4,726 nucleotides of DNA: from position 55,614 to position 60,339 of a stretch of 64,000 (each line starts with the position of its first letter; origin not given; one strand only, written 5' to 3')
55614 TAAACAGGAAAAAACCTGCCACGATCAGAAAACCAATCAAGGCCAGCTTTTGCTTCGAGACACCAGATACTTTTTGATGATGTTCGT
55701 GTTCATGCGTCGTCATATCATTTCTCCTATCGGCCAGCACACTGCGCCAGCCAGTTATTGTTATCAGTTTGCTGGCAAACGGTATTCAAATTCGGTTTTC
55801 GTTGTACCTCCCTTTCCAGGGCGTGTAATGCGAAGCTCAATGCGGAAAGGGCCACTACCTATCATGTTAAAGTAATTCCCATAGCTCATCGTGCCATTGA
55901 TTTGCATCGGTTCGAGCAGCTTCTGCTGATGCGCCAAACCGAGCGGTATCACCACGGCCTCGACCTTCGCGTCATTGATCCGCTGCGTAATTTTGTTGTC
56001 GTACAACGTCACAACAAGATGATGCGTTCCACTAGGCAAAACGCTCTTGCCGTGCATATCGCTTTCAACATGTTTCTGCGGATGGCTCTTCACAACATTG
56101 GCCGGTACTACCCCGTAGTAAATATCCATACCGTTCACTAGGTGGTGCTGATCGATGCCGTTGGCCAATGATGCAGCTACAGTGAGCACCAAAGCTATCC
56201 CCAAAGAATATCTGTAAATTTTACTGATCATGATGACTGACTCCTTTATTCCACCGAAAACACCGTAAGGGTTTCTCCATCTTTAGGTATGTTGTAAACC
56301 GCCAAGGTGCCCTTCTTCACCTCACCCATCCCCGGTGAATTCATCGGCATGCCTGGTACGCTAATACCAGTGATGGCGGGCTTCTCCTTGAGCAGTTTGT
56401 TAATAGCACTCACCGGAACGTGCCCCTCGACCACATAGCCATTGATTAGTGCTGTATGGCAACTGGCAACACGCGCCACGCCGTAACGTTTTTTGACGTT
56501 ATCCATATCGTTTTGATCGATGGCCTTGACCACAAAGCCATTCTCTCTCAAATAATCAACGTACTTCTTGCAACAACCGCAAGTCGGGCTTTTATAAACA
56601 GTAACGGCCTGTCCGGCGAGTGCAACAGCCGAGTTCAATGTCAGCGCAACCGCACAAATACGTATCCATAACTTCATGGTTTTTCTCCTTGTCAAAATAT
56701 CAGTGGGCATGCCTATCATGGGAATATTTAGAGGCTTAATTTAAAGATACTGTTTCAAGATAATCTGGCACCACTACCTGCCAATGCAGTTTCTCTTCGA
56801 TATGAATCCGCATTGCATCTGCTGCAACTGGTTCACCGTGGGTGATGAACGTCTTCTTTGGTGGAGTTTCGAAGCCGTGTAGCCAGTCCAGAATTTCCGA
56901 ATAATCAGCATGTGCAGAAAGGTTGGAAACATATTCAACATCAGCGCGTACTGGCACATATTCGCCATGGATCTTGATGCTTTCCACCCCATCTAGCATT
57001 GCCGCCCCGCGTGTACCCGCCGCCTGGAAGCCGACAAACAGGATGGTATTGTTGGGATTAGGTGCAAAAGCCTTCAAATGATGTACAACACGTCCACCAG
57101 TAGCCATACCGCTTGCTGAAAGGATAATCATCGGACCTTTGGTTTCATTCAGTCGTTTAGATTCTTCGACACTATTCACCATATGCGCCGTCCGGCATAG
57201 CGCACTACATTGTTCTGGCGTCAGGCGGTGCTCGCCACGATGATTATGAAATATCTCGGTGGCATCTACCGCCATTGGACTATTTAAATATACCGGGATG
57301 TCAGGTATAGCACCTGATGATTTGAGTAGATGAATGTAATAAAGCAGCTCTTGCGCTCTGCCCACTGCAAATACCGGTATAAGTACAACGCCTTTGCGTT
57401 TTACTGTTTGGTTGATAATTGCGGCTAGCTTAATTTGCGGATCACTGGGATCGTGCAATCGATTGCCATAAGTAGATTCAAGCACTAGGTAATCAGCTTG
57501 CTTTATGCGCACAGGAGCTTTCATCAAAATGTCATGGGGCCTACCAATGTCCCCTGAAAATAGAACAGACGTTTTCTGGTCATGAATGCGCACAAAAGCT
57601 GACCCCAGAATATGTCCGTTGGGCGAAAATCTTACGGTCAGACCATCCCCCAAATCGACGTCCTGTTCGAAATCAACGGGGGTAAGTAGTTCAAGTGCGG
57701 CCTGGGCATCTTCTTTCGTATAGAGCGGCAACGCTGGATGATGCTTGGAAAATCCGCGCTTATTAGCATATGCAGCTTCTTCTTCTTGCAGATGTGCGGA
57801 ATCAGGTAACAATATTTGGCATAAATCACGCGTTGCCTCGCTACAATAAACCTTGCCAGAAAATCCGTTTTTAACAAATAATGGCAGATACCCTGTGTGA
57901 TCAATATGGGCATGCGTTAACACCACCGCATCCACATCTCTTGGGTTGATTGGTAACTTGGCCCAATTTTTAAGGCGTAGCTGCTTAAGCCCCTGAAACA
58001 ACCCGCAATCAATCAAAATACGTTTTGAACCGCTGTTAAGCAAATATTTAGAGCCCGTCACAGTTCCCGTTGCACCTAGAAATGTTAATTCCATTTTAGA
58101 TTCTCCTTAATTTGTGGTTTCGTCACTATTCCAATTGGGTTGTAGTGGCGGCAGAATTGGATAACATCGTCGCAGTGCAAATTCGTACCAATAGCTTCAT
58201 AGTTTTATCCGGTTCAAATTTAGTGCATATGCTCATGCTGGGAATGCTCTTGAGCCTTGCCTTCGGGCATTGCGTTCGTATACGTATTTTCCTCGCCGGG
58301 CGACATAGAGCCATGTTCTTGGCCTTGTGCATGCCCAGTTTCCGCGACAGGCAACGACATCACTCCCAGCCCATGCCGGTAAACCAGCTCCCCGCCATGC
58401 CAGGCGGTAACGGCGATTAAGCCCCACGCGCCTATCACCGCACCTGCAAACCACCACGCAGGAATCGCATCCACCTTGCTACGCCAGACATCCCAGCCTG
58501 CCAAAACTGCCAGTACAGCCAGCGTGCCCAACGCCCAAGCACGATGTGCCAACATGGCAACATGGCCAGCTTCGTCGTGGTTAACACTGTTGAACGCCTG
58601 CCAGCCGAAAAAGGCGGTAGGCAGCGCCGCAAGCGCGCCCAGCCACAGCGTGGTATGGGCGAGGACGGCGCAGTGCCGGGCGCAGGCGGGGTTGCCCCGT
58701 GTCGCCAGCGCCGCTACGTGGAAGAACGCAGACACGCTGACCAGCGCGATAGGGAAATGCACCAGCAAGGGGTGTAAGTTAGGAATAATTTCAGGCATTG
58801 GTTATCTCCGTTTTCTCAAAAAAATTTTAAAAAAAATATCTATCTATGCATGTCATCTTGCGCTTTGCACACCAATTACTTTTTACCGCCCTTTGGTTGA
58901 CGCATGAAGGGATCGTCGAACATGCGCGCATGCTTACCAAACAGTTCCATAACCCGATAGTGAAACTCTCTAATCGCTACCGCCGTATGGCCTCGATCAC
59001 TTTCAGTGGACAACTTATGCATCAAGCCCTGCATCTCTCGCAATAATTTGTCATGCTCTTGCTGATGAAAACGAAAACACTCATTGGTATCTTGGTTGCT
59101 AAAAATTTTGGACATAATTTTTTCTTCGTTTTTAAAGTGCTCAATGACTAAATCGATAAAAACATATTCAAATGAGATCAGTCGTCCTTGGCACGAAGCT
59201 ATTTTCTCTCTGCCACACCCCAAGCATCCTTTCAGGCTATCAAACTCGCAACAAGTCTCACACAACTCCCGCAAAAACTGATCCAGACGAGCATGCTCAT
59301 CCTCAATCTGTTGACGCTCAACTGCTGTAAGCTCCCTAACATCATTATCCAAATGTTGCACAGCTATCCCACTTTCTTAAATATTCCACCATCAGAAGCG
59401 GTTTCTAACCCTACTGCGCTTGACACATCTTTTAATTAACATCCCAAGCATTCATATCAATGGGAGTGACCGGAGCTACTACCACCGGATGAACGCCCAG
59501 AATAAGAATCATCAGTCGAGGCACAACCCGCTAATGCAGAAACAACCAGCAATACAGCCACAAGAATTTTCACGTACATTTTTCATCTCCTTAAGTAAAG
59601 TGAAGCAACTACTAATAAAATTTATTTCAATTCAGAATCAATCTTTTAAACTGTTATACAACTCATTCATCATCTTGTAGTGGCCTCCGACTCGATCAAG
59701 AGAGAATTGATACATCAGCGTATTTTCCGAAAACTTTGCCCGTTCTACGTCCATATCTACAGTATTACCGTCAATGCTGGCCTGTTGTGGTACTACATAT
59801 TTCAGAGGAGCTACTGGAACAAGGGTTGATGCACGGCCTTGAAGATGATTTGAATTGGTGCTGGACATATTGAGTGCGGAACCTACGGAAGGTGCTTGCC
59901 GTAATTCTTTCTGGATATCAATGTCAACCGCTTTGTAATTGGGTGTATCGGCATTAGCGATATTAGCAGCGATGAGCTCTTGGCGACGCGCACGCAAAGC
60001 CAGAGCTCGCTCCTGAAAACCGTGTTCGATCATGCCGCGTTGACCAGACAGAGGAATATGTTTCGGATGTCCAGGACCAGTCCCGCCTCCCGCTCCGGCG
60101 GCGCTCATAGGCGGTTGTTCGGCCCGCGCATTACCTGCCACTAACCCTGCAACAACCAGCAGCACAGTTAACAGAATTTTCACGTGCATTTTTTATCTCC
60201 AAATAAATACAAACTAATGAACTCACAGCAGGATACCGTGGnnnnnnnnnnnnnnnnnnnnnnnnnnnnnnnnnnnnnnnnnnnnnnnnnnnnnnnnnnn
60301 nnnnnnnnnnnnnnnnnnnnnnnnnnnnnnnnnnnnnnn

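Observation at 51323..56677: Metal-regulator gene embedded in a run of membrane-lipid-type enzymes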

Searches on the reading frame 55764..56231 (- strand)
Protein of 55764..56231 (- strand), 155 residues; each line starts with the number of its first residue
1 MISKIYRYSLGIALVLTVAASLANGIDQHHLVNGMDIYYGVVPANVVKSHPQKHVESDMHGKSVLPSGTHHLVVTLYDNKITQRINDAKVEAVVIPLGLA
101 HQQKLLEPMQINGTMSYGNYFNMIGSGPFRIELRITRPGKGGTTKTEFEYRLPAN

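Call 3: search_protein_families(library=pfam, proteins=[window:55764-56231:-], max_evalue=0.01)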
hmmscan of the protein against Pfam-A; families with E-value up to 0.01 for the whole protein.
window:55764-56231:- (155 aa): 0 families

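Call 8: search_protein_families(library=ncbifam, proteins=[window:55764-56231:-], max_evalue=0.001)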
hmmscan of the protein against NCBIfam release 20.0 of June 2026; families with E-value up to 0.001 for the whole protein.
window:55764-56231:- (155 aa): 0 families

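Call 63: search_solved_structures(query=window:55764-56231:-, max_evalue=1)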
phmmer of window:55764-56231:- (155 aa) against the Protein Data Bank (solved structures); distinct sequences matched with E-value up to 1: 3.
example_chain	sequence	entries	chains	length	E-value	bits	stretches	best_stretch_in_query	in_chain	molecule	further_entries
7mpk_A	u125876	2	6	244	0.17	15.3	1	52-127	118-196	N-acetylglucosaminyldiphosphoundecaprenol N-acetyl-beta-D-mannosaminyltransferase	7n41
5wb4_A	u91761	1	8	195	0.31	14.4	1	52-124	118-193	N-acetylglucosaminyldiphosphoundecaprenol N-acetyl-beta-D-mannosaminyltransferase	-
5wfg_A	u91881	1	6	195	0.46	13.9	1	64-124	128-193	N-acetylglucosaminyldiphosphoundecaprenol N-acetyl-beta-D-mannosaminyltransferase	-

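Call 82: predict_structure(alignment_id=A4)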
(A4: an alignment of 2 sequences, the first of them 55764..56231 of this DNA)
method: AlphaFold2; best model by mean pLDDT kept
length: 155 residues; sequences in the alignment: 2
mean_pLDDT: 70.8   pTM: 0.65
mean pLDDT of the five models: 70.8, 69.6, 69.4, 62.3, 57.9
residues with pLDDT >= 90: 11; 70-90: 83; 50-70: 27; < 50: 34
segments of 3 or more residues with pLDDT < 50: 1-24, 53-62
pLDDT, mean of each block of 10 residues (from residue 1): 39 37 60 84 69 48 63 85 84 79 84 78 78 88 85 71
secondary structure, 60 per line:
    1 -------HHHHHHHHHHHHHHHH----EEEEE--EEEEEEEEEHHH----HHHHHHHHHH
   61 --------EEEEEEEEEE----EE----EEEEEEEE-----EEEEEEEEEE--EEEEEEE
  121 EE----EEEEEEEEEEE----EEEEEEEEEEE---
elements in order: H8-23 E28-32 E35-43 H51-60 E69-78 E89-96 E102-111 E114-122 E127-137 E142-152

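Call 84: fold_search(model_id=the predicted structure, library=pdb)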
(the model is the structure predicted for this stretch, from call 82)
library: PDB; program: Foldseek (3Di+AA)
matches with E <= 10: 1697; with E <= 0.001: 43
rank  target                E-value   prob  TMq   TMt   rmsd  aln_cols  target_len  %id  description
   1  8vv6_B                7.3e-07  1.00  0.64  0.65   4.3       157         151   16  The crystal structure of Brucella abortus FtrA-H151A mutant (released 2025-02-05)
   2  5i0y_A                7.8e-07  1.00  0.62  0.64   4.5       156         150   12  COPPER-BOUND E46Q VARIANT OF UROPATHOGENIC ESCHERICHIA COLI STRAIN F11 FETP (released 2017-02-08)
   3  6wed_A                1.2e-06  1.00  0.61  0.61   4.5       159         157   15  Copper-bound E44Q variant of Campylobacter jejuni P19 (released 2021-02-10)
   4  3lzo_A                1.5e-06  1.00  0.61  0.59   4.4       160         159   14  Crystal Structure Analysis of the copper-reconstituted P19 protein from Campylobacter jejuni at 1.65 A at pH 10.0 (released 2010-07-21)
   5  8vv6_D                1.8e-06  1.00  0.63  0.65   4.4       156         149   16  The crystal structure of Brucella abortus FtrA-H151A mutant (released 2025-02-05)
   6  5i0x_A                1.9e-06  1.00  0.60  0.61   4.6       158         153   11  COPPER-BOUND M90I VARIANT OF UROPATHOGENIC ESCHERICHIA COLI STRAIN F11 FETP (released 2017-02-08)
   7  8vv5_A                2.2e-06  1.00  0.62  0.64   4.3       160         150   16  The crystal structure of Brucella abortus FtrA (released 2025-02-05)
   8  3nrp_B                2.2e-06  1.00  0.59  0.61   4.8       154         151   14  Crystal structure of 'as isolated' uropathogenic E. coli strain F11 FetP recombinantly expressed in the periplasm of E (released 2011-05-18)
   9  3lzl_A                2.3e-06  1.00  0.61  0.61   4.5       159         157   15  Crystal Structure Analysis of the as-solated P19 protein from Campylobacter jejuni at 1.45 A at pH 9.0 (released 2010-07-21)
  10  3lzl_B                2.4e-06  1.00  0.62  0.61   4.5       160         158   15  Crystal Structure Analysis of the as-solated P19 protein from Campylobacter jejuni at 1.45 A at pH 9.0 (released 2010-07-21)
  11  7r5e_A                2.7e-06  1.00  0.63  0.63   4.5       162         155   12  FtrA-P19 from Rubrivivax gelatinosus in complex with copper and magnesium (X1) (released 2022-05-18)
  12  7r4v_B                2.7e-06  1.00  0.61  0.61   4.8       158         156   11  Strep-tag FtrA-P19 from Rubrivivax gelatinosus in complex with an endogenous CU1 (released 2022-05-18)
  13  3nrq_B                3.0e-06  1.00  0.61  0.64   4.8       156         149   14  Crystal structure of copper-reconstituted FetP from uropathogenic Escherichia coli strain F11 (released 2011-05-18)
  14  3nrp_A                3.2e-06  1.00  0.61  0.62   4.5       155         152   14  Crystal structure of 'as isolated' uropathogenic E. coli strain F11 FetP recombinantly expressed in the periplasm of E (released 2011-05-18)
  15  5i0y_B                3.4e-06  1.00  0.63  0.62   4.3       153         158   12  COPPER-BOUND E46Q VARIANT OF UROPATHOGENIC ESCHERICHIA COLI STRAIN F11 FETP (released 2017-02-08)
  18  7r3p_A                4.0e-06  1.00  0.59  0.58   5.4       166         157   12  Apoform of the periplasmic FtrA/P19 protein from Rubrivivax gelatinosus (His-tag) (released 2022-05-18)
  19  6wef_A                4.5e-06  1.00  0.63  0.62   3.7       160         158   16  Copper-bound D92H variant of Campylobacter jejuni P19 (released 2021-02-10)
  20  7r5p_F                4.8e-06  1.00  0.61  0.61   4.7       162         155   13  Strep-tag FtrA-P19 from Rubrivivax gelatinosus in complex with copper and iron (released 2022-05-18)
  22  7r4u_B                4.8e-06  1.00  0.57  0.55   5.4       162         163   12  Apoform of FtrA/P19 from Rubrivivax gelatinosus (released 2022-05-18)
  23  7r4u_A                5.1e-06  1.00  0.59  0.58   5.4       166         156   13  Apoform of FtrA/P19 from Rubrivivax gelatinosus (released 2022-05-18)
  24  7r3s_A                6.4e-06  1.00  0.59  0.58   5.3       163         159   12  FtrA/P19 of Rubrivivax gelatinosus in complex with Ni (released 2022-05-18)
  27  7r4v_A                7.1e-06  1.00  0.61  0.61   5.0       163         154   11  Strep-tag FtrA-P19 from Rubrivivax gelatinosus in complex with an endogenous CU1 (released 2022-05-18)
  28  6wee_B                8.0e-06  1.00  0.61  0.60   4.4       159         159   14  Copper-bound M88I variant of Campylobacter jejuni P19 (released 2021-02-10)
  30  6wee_C                1.1e-05  1.00  0.63  0.61   4.4       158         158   13  Copper-bound M88I variant of Campylobacter jejuni P19 (released 2021-02-10)
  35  6wee_F                1.4e-05  1.00  0.60  0.61   4.5       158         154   14  Copper-bound M88I variant of Campylobacter jejuni P19 (released 2021-02-10)
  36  6wef_B                1.8e-05  1.00  0.61  0.60   4.5       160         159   15  Copper-bound D92H variant of Campylobacter jejuni P19 (released 2021-02-10)
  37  6wee_A                2.0e-05  1.00  0.61  0.60   4.5       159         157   14  Copper-bound M88I variant of Campylobacter jejuni P19 (released 2021-02-10)
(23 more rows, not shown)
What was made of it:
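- Checked: An AlphaFold2 (AF2) model (pLDDT 70.8) matches the periplasmic copper-binding beta-sandwich proteins P19/FetP/FtrA, DUF4426 and H. pylori CrdA (Foldseek E about 1e-6, TM about 0.6; calls 82, 84).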

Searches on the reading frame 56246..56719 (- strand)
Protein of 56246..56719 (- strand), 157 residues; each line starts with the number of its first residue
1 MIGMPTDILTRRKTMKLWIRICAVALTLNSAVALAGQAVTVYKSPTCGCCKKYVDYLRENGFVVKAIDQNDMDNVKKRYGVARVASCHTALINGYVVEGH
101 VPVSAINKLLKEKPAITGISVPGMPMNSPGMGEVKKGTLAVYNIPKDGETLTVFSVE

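Call 3: search_protein_families(library=pfam, proteins=[window:56246-56719:-], max_evalue=0.01)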
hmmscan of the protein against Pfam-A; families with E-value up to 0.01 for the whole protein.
window:56246-56719:- (157 aa): 2 families
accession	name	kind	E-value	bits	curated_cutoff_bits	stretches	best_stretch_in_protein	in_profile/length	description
PF04214.18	DUF411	-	1.9e-26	92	27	1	85-131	2-48/48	Protein of unknown function, DUF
PF00462.30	Glutaredoxin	-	0.00011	22.8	22.9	1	39-72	1-34/60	Glutaredoxin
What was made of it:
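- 56246..56719 (-): DUF411 / CopG-like periplasmic protein with a CxCC motif. Pfam PF04214, 92 bits (call 3).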

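Call 8: search_protein_families(library=ncbifam, proteins=[window:56246-56719:-], max_evalue=0.001)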
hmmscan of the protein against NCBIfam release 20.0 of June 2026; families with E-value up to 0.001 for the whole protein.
window:56246-56719:- (157 aa): 1 family
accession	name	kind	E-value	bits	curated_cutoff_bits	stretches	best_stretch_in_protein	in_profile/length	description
TIGR02196.1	GlrX_YruB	hypoth_equivalog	5.2e-05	23.7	88.55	1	39-110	2-73/74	glutaredoxin-like protein, YruB-family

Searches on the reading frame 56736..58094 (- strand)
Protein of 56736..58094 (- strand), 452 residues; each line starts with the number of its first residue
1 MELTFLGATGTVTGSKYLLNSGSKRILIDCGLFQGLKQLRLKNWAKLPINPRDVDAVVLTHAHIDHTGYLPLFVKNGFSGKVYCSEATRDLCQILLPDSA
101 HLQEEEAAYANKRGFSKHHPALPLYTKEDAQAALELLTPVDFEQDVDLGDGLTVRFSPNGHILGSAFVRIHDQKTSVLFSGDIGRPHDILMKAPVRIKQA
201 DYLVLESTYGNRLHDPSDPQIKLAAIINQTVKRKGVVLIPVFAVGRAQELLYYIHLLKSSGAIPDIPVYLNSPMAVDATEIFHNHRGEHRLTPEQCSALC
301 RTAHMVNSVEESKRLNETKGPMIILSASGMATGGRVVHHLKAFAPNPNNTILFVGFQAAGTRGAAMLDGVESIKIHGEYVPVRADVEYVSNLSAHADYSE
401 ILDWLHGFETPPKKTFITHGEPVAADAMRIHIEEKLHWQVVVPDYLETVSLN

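Call 48: search_protein_families(library=pfam, proteins=[window:56736-58094:-], max_evalue=0.0001)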
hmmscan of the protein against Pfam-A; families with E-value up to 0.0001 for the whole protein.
window:56736-58094:- (452 aa): 6 families
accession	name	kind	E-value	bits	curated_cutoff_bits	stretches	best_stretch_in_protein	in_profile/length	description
PF10996.14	Beta-Casp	-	3.7e-40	137.6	27.7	1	247-365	1-119/120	Beta-Casp domain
PF00753.33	Lactamase_B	-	4.9e-18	66.2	22.7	1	17-194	9-161/196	Metallo-beta-lactamase superfamily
PF07521.17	RMMBL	-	5.9e-17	61.9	21.6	1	380-443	2-63/63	Zn-dependent metallo-hydrolase RNA specificity domain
PF12706.13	Lactamase_B_2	-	4.6e-13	49.7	27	1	25-212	2-169/200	Beta-lactamase superfamily domain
PF16661.11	Lactamase_B_6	-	2.3e-12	47.1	27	1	19-191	2-170/193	Metallo-beta-lactamase superfamily domain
PF19583.5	ODP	-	2.4e-06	28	27.2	0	15-184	4-137/194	ODP family beta lactamase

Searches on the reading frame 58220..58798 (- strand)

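Call 48: search_protein_families(library=pfam, proteins=[window:58220-58798:-], max_evalue=0.0001)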
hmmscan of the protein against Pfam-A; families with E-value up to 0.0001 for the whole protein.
window:58220-58798:- (192 aa): 1 family
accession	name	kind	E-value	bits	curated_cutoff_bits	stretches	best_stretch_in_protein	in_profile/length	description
PF09990.14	DUF2231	-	1.6e-12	48.1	26.4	1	7-146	3-137/139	Predicted membrane protein (DUF2231)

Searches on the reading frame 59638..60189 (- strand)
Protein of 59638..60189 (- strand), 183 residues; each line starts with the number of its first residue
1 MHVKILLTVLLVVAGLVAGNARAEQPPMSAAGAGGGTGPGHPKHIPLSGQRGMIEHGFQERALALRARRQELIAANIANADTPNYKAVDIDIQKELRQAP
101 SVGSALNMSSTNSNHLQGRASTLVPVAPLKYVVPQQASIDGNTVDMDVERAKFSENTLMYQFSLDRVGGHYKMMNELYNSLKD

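Call 48: search_protein_families(library=pfam, proteins=[window:59638-60189:-], max_evalue=0.0001)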
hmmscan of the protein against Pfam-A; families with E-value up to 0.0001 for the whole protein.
window:59638-60189:- (183 aa): 1 family
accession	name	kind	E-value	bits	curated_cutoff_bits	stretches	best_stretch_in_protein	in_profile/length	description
PF00460.25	Flg_bb_rod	-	2e-09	37.7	20.7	1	59-86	4-31/31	Flagella basal body rod protein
